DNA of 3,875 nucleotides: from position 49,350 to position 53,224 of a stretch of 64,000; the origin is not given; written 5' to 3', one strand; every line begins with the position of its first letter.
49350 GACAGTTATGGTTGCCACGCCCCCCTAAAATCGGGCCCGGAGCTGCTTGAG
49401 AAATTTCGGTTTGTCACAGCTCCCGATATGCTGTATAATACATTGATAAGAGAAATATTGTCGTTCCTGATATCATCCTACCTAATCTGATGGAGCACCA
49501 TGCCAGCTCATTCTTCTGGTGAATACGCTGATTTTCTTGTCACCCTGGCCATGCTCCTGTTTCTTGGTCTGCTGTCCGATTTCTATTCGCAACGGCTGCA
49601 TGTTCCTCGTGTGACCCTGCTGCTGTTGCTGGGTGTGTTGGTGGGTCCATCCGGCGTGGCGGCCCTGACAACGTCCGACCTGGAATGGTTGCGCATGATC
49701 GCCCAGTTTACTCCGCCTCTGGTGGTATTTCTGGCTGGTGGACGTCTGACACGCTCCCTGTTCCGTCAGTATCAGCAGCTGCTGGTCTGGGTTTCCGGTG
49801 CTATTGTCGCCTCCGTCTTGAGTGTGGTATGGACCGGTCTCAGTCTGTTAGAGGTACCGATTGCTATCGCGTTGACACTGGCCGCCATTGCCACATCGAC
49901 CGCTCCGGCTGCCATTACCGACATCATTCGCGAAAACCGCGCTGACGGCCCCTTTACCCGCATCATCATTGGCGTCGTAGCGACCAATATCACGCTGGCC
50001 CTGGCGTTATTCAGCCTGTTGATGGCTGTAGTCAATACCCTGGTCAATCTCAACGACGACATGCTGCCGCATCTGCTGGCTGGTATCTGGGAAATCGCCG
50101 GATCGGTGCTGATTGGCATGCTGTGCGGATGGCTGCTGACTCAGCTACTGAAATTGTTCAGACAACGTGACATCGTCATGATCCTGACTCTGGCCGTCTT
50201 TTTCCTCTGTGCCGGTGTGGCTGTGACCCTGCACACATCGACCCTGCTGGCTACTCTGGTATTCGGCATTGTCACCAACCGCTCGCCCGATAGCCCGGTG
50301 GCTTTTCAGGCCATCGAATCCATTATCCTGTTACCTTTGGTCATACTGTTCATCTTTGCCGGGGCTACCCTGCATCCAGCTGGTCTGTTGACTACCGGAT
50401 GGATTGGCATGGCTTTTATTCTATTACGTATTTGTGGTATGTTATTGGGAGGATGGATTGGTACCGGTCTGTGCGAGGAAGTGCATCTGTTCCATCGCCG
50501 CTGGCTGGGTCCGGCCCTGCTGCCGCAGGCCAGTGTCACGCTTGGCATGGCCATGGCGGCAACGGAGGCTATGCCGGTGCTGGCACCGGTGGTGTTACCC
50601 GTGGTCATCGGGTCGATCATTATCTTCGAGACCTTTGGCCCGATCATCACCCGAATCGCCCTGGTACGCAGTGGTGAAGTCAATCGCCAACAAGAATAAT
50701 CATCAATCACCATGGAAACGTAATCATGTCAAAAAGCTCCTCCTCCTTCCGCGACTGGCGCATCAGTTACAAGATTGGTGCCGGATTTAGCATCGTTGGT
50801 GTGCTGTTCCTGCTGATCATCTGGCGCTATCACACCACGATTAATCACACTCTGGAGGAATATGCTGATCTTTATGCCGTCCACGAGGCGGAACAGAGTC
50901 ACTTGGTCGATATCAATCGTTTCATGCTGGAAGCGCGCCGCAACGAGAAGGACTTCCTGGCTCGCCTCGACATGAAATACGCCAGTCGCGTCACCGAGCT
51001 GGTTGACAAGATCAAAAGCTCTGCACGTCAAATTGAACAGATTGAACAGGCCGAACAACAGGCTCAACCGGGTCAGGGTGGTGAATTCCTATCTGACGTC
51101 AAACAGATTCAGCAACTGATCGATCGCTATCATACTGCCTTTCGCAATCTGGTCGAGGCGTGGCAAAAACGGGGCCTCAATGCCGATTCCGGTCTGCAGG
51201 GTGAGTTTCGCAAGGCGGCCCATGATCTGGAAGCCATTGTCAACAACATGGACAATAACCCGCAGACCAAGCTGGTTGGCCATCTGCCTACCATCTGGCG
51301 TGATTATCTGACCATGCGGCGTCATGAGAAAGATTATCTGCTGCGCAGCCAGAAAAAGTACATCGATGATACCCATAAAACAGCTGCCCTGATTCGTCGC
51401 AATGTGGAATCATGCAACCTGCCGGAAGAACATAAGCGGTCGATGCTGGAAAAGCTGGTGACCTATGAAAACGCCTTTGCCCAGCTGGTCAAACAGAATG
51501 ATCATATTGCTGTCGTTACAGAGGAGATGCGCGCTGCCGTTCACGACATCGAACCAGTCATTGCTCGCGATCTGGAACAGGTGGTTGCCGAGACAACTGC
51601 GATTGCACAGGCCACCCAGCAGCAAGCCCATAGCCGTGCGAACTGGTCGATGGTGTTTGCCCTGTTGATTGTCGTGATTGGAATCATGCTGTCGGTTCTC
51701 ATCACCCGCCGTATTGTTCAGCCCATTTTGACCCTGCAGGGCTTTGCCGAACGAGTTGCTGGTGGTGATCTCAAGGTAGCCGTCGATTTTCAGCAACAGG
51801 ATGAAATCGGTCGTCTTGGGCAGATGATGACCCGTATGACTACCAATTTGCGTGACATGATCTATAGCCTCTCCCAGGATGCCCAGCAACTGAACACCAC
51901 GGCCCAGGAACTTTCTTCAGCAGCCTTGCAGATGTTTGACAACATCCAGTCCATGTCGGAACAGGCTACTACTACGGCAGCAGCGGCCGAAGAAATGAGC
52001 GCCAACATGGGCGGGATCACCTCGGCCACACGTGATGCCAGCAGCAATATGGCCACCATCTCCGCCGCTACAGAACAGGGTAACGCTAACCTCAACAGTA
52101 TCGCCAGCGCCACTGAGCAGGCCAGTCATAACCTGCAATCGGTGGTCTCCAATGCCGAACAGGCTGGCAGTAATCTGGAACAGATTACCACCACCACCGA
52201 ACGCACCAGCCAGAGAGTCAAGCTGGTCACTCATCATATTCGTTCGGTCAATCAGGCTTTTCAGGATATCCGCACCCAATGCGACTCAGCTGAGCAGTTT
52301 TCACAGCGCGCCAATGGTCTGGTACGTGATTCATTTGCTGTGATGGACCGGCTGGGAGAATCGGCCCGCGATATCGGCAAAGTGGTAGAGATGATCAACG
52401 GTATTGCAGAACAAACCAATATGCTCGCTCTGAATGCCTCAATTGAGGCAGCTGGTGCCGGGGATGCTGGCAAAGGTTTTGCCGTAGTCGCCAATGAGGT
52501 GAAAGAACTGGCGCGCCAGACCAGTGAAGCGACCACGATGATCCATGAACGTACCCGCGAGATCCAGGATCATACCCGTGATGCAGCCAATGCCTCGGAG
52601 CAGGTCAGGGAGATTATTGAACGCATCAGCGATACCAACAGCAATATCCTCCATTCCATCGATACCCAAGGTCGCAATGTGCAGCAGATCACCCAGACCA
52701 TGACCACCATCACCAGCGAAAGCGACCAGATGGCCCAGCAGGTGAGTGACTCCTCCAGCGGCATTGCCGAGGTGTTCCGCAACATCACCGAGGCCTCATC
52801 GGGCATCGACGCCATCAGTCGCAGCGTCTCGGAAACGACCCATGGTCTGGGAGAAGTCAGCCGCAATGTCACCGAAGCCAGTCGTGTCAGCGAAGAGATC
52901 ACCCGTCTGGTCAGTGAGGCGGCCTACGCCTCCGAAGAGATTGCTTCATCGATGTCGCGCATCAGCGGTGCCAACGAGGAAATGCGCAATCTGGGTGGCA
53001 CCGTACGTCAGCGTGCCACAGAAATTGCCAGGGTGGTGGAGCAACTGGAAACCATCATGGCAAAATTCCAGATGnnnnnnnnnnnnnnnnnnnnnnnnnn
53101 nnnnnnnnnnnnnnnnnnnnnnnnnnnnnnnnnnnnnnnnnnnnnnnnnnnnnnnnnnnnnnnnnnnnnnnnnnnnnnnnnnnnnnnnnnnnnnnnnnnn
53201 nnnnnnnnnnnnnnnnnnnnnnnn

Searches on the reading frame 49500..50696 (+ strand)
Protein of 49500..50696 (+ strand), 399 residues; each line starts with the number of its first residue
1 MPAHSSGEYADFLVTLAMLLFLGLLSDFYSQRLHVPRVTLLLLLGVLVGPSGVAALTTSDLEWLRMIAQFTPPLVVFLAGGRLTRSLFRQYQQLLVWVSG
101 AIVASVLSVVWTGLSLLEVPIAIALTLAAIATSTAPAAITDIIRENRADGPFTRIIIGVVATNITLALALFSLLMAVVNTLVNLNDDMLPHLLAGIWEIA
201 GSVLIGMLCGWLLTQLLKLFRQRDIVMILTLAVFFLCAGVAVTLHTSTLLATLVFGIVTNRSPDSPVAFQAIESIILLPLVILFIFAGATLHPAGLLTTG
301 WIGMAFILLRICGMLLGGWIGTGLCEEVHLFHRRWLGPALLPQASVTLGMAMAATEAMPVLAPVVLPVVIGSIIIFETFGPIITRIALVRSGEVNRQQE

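Call 10: search_protein_families(library=pfam, proteins=[window:49500-50696:+], max_evalue=0.001)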
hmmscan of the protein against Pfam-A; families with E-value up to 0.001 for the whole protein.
window:49500-50696:+ (399 aa): 1 family
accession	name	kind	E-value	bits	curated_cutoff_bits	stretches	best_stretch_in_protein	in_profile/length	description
PF00999.27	Na_H_Exchanger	-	2e-27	96.5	26.2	1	19-386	3-371/375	Sodium/hydrogen exchanger, transmembrane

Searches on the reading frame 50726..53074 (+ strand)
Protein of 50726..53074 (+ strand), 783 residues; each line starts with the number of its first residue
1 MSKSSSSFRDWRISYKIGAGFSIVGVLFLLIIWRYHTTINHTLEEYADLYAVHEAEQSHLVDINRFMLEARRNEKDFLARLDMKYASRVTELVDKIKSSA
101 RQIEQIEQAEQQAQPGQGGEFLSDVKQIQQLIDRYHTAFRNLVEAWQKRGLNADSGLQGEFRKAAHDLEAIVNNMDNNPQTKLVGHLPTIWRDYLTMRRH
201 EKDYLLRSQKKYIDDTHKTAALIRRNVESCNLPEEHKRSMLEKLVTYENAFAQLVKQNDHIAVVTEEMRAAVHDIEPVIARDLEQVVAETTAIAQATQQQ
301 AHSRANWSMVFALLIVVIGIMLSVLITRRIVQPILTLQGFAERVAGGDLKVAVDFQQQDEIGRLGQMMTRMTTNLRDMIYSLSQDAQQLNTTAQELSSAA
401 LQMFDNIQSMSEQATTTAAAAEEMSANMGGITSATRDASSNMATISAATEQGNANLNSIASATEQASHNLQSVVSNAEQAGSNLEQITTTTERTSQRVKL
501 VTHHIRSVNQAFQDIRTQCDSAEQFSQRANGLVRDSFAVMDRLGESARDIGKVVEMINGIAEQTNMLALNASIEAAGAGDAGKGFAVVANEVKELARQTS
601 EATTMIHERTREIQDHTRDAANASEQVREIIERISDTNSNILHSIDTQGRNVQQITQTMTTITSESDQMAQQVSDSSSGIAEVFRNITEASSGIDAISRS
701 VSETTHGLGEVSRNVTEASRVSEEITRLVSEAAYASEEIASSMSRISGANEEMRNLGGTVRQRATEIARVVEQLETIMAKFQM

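Call 10: search_protein_families(library=pfam, proteins=[window:50726-53074:+], max_evalue=0.001)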
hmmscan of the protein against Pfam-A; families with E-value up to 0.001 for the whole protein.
window:50726-53074:+ (783 aa): 4 families
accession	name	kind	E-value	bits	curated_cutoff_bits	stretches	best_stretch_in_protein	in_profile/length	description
PF00015.26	MCPsignal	-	1e-34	120.3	34.6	1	520-683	5-168/172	Methyl-accepting chemotaxis protein (MCP) signalling domain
PF00672.30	HAMP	-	3.4e-08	34.1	25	1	325-377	1-53/53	HAMP domain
PF04108.17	ATG17_like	-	1.5e-05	25.1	43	0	456-781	2-277/355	Autophagy protein ATG17-like domain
PF06103.16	DUF948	-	2.7e-05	24.7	37.2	0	427-488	27-88/89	Bacterial protein of unknown function (DUF948)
